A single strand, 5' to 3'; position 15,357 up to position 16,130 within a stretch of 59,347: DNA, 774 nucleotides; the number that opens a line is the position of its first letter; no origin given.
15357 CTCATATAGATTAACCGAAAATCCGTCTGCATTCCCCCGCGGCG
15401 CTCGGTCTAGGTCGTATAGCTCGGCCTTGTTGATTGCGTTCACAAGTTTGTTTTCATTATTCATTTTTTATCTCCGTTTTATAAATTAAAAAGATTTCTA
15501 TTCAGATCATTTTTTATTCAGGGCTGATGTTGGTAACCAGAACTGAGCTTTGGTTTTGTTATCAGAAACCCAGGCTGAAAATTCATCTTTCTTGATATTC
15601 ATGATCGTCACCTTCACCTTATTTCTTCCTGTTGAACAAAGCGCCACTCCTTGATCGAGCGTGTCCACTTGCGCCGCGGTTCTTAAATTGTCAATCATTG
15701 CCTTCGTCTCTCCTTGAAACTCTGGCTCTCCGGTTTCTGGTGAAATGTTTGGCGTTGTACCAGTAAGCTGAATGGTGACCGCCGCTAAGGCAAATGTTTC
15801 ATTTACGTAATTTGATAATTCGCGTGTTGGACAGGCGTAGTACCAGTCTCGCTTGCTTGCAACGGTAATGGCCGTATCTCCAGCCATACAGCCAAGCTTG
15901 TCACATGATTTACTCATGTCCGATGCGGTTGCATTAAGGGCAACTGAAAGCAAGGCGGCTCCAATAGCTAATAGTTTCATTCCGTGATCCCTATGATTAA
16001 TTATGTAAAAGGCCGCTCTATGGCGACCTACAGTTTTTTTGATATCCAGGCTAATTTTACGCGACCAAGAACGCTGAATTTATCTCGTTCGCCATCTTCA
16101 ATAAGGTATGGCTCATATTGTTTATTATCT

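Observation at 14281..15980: Four uncharacterised genes directly downstream of the repressor (rexAB-like position)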

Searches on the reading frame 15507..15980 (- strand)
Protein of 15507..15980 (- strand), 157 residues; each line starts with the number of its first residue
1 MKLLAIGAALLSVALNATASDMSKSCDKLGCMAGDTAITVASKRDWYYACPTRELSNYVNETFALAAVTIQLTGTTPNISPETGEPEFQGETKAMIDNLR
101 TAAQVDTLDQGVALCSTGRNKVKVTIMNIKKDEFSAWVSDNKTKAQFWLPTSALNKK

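Call 4: search_protein_families(library=pfam, proteins=[window:15507-15980:-], max_evalue=0.1)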
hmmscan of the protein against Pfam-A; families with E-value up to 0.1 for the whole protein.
window:15507-15980:- (157 aa): 4 families
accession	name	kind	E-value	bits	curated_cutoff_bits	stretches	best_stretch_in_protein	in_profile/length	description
PF00879.23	Defensin_propep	-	0.051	14.3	23.6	0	1-28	1-28/51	Defensin propeptide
PF19559.6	DUF6081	-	0.064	12.9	25.9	1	64-127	31-96/272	Family of unknown function (DUF6081)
PF00705.23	PCNA_N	-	0.076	13.2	20.3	0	96-142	19-65/127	Proliferating cell nuclear antigen, N-terminal domain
PF14996.11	RMP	-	0.078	13.6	27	0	16-50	64-98/154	Retinal Maintenance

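Call 5: search_protein_families(library=phrogs, proteins=[window:15507-15980:-], max_evalue=0.01)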
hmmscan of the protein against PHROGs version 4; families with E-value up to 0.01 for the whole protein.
window:15507-15980:- (157 aa): 0 families

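Call 6: search_protein_families(library=padloc, proteins=[window:15507-15980:-], max_evalue=0.1)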
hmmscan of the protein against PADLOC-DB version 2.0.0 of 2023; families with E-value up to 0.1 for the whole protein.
window:15507-15980:- (157 aa): 1 family
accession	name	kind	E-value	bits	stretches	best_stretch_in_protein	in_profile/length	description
PDLC02974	WH_III-A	-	0.03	12.6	1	93-142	33-82/101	-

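Call 7: search_protein_families(library=ncbifam, proteins=[window:15507-15980:-], max_evalue=0.1)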
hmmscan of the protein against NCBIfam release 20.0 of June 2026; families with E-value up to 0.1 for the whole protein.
window:15507-15980:- (157 aa): 0 families

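Call 9: find_encoding_contigs(protein=window:15507-15980:-, flank=8000, max_places=8)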
Protein window:15507-15980:- (157 aa): 14 contigs read that carry it; 8 places shown.
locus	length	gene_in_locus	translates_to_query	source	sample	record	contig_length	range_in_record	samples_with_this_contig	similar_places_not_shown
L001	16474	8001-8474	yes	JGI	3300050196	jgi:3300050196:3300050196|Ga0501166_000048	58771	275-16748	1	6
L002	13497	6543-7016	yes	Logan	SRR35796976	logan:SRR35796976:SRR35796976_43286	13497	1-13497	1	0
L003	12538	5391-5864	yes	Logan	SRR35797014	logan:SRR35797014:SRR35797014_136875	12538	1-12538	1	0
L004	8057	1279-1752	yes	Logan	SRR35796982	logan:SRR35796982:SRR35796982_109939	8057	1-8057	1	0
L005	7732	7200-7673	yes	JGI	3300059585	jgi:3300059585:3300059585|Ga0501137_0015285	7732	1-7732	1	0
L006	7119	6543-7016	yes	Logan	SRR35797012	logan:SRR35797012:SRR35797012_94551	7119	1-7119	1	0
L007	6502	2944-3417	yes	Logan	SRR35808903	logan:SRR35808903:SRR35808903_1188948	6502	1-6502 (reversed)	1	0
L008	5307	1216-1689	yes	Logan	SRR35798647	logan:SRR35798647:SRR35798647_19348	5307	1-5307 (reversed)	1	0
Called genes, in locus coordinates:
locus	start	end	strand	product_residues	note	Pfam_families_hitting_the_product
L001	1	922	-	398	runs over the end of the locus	?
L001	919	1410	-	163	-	-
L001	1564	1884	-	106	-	-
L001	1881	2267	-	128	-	-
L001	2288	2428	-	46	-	-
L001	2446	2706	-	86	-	-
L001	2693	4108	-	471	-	PF00772:DnaB, PF03796:DnaB_C, PF06745:ATPase (faint)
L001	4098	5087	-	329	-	-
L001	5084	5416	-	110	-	-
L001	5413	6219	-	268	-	PF02498:Bro-N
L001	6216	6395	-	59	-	-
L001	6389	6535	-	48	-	-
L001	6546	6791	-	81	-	-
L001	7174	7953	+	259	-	PF13560:HTH_31, PF01381:HTH_3, PF12844:HTH_19 (weak), PF00717:Peptidase_S24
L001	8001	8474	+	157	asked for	-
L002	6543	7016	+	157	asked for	-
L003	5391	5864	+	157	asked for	-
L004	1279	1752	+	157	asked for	-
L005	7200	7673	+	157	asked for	-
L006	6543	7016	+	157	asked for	-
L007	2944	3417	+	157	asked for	-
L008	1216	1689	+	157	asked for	-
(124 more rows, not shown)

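Call 11: find_homologous_proteins(query=window:15507-15980:-, max_evalue=0.01)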
Query window:15507-15980:- (157 aa): 2 proteins with E <= 0.01 among 89 candidates.
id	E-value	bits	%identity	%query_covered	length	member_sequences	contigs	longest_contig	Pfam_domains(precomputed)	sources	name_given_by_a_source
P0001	1.6e-97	341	100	100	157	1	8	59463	-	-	-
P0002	1.9e-39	153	51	85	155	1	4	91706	-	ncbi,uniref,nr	ncbi:hypothetical protein QN386_22185 [Pseudomonas sp. CCI3.2]|uniref:hypothetical protein n=1 Tax=u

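Call 13: find_encoding_contigs(protein=P0002, flank=8000, max_places=6)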
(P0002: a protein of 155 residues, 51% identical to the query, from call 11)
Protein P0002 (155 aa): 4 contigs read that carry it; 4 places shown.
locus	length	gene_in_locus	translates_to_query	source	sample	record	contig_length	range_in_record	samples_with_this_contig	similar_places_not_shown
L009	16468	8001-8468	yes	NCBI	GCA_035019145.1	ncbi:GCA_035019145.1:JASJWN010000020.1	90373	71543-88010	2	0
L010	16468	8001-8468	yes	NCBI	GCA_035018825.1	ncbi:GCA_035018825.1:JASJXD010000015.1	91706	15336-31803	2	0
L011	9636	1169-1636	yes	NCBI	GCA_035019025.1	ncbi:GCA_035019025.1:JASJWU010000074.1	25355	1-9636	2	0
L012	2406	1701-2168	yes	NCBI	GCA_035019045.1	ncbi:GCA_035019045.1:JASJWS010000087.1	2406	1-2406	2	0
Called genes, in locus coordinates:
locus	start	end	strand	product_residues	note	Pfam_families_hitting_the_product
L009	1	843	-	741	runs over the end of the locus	PF18911:PKD_4 (weak), PF22352:K319L-like_PKD (weak), PF07603:Lcl_C (faint)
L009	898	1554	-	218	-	PF27728:UCP028438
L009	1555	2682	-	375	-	PF04865:Baseplate_J, PF26079:Baseplate_J_C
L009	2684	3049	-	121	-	PF10934:Sheath_initiator (faint)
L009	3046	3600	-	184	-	PF04717:Phage_base_V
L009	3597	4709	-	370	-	-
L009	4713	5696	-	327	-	-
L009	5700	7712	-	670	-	-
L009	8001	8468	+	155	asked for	-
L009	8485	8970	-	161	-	PF05069:Phage_tail_S (weak)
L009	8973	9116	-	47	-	-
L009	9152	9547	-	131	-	-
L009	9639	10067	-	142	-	-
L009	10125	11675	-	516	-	-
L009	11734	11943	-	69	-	-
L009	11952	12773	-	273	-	-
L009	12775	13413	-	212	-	-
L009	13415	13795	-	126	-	-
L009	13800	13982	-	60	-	-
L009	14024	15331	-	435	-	-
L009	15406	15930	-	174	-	PF06810:Phage_scaffold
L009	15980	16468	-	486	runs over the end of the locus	PF05133:SPP1_portal (weak)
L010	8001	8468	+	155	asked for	-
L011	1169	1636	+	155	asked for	-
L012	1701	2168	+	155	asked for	-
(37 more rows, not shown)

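Call 17: search_solved_structures(query=window:15507-15980:-, max_evalue=10)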
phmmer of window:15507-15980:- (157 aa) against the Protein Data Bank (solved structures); distinct sequences matched with E-value up to 10: 1.
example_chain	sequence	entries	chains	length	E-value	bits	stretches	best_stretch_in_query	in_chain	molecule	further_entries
2kyb_A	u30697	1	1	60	0.96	12.5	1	7-60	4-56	Mannosyl-glycoprotein endo-beta-N-acetylglucosaminidase domain protein, possible enterotox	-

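Call 27: find_related_loci(query=A1, collection=genome_contigs, flank=8000)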
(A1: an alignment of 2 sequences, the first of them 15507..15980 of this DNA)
Query A1 (157 aa) in genome_contigs; peptide patterns used: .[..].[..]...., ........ (x = any residue, [..] = any of these).
55 stretches matched a pattern; 1 encode a relative of the query (tblastn E <= 1e-3); 1 distinct loci.
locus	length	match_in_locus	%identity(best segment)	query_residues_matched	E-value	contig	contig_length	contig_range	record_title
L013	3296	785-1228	43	10-157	2e-42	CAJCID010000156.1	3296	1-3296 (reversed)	Rhodospirillales bacterium isolate BOG_genome_mining.110 genome assembly, contig: k141_8883373, whole genome shotgun seq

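Call 28: find_related_loci(query=A1, collection=viral_contigs, flank=8000)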
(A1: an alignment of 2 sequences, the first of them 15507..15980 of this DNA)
Query A1 (157 aa) in viral_contigs; peptide patterns used: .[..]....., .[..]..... (x = any residue, [..] = any of these).
94 stretches matched a pattern; 1 encode a relative of the query (tblastn E <= 1e-3); 1 distinct loci.
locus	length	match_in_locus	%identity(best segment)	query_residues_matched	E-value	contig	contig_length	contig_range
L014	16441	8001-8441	49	11-157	1e-45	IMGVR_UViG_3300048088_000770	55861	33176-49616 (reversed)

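Call 70: predict_structure(alignment_id=A1)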
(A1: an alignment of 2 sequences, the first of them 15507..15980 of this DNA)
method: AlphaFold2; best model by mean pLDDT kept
length: 157 residues; sequences in the alignment: 2
mean_pLDDT: 43.0   pTM: 0.36
mean pLDDT of the five models: 43.0, 42.2, 37.9, 36.2, 35.6
residues with pLDDT >= 90: 0; 70-90: 0; 50-70: 61; < 50: 96
segments of 3 or more residues with pLDDT < 50: 1-82, 118-120, 155-157
pLDDT, mean of each block of 10 residues (from residue 1): 36 27 29 38 31 29 25 39 49 54 59 54 54 59 58 47
secondary structure, 60 per line:
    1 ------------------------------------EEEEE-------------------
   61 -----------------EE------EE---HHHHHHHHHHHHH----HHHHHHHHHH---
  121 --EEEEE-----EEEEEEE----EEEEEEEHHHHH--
elements in order: E37-41 H91-103 H108-117 E123-127 E133-139 E144-150 H151-155

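Call 73: search_solved_structures(query=A5, max_evalue=10)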
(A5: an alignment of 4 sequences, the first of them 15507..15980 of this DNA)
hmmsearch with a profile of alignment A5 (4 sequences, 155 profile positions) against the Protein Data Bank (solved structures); distinct sequences matched with E-value up to 10: 1.
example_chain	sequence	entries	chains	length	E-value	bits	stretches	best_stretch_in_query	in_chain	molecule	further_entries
1hsq_A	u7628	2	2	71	1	11.9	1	123-152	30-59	PHOSPHOLIPASE C-GAMMA (SH3 DOMAIN)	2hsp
